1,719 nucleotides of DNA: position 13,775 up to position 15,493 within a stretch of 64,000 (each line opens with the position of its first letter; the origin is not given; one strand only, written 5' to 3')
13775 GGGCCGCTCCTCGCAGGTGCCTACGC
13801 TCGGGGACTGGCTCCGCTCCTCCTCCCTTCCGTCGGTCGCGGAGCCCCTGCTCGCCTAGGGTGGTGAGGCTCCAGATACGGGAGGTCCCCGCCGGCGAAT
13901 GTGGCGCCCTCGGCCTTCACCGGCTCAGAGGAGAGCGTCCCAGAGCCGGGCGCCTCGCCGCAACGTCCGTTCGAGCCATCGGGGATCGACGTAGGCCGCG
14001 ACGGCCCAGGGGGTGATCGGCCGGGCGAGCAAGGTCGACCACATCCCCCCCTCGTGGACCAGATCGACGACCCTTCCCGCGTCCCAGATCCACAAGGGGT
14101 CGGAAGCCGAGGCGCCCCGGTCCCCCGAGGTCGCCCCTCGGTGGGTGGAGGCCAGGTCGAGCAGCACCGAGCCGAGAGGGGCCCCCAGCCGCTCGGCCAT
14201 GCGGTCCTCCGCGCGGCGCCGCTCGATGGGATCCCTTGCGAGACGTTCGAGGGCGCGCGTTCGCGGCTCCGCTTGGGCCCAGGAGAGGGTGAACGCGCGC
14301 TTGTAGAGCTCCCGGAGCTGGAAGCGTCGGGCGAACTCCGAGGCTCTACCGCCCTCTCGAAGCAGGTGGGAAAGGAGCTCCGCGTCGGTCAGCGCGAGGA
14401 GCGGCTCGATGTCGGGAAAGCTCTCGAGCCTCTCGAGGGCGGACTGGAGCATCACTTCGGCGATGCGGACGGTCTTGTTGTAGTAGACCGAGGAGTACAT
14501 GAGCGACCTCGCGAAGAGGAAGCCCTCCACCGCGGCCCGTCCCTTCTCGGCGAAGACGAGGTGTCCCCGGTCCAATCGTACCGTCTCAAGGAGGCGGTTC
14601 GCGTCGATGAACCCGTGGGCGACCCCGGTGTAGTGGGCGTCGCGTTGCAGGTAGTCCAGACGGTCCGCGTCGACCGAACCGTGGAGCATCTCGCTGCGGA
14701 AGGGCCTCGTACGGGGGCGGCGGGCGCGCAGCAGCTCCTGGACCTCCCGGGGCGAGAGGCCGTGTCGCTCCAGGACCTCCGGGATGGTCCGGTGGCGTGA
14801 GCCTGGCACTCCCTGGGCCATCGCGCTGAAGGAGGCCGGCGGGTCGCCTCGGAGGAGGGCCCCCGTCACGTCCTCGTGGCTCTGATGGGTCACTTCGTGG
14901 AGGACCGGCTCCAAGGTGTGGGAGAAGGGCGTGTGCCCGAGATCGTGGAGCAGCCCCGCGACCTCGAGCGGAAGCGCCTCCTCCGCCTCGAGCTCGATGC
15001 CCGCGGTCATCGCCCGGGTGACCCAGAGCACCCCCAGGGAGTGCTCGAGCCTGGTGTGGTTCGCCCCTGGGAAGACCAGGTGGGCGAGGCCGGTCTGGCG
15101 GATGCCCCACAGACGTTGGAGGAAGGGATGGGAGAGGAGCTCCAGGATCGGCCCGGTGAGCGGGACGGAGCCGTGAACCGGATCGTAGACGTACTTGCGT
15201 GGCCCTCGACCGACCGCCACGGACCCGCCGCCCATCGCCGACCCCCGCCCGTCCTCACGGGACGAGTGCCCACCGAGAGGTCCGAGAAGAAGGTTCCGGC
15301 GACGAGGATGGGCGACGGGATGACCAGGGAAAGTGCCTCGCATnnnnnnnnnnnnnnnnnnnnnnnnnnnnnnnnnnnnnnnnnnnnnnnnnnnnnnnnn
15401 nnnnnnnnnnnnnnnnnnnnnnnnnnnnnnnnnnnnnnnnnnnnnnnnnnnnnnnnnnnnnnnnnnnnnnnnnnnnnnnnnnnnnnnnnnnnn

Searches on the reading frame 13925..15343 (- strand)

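Call 21: search_protein_families(library=pfam, proteins=[window:13925-15343:-], max_evalue=0.0001)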
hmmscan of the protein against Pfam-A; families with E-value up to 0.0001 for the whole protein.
window:13925-15343:- (472 aa): 2 families
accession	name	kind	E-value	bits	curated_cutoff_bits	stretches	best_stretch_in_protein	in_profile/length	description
PF19276.4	HD_assoc_2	-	8.5e-28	97.7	23.1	1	246-402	1-154/222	HD associated region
PF01966.28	HD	-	1.6e-08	35.2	22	1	98-233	1-114/116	HD domain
